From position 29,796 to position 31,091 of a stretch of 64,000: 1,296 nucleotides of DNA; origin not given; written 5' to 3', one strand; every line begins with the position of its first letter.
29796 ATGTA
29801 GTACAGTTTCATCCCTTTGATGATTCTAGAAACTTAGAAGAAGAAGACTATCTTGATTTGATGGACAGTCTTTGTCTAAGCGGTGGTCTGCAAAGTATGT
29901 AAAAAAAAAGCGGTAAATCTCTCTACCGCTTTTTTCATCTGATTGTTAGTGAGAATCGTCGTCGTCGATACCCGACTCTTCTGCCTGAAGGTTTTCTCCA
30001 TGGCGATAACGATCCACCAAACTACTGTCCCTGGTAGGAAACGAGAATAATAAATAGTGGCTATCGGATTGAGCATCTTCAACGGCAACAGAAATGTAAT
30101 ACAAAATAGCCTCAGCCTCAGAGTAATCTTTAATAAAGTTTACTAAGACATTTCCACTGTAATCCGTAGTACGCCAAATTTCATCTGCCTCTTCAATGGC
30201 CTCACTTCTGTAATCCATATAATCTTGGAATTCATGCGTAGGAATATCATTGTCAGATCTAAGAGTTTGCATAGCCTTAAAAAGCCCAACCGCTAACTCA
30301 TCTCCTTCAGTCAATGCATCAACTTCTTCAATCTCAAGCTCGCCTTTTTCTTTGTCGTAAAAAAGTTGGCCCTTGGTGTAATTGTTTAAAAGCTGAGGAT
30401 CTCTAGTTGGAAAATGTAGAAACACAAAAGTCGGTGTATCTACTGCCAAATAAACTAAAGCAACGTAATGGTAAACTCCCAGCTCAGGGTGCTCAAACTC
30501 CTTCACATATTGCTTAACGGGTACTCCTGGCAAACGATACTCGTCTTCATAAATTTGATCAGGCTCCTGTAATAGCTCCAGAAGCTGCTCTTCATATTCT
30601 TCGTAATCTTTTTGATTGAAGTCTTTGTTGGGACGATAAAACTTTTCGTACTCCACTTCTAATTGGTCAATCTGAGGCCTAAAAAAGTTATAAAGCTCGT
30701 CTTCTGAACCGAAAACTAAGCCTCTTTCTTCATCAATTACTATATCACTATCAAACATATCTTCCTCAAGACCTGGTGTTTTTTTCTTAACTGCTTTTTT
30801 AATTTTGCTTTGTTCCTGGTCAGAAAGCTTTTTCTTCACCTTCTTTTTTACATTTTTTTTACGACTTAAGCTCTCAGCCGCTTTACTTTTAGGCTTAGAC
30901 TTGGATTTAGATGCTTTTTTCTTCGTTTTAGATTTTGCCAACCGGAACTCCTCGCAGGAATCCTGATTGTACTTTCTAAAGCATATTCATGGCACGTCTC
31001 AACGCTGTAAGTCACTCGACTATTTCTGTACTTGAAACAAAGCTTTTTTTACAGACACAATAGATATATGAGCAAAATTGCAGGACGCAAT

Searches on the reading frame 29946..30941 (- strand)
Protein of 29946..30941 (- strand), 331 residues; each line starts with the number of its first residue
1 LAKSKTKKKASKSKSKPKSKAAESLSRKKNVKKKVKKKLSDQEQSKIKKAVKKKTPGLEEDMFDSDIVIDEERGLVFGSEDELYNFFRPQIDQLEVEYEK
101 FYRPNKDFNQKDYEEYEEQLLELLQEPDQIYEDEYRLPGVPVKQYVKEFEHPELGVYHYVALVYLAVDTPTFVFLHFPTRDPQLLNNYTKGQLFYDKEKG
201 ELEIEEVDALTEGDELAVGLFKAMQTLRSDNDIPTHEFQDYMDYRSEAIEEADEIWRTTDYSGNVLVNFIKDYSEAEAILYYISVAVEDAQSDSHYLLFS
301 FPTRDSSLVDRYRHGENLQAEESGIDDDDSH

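Call 79: search_protein_families(library=pfam, proteins=[window:29946-30941:-], max_evalue=0.00001)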
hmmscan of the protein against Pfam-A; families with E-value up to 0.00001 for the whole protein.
window:29946-30941:- (331 aa): 1 family
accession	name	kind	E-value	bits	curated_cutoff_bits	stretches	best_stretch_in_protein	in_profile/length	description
PF18810.6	PBECR2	-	1.6e-14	54.6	27.1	1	110-195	40-119/120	phage-Barnase-EndoU-ColicinE5/D-RelE like nuclease2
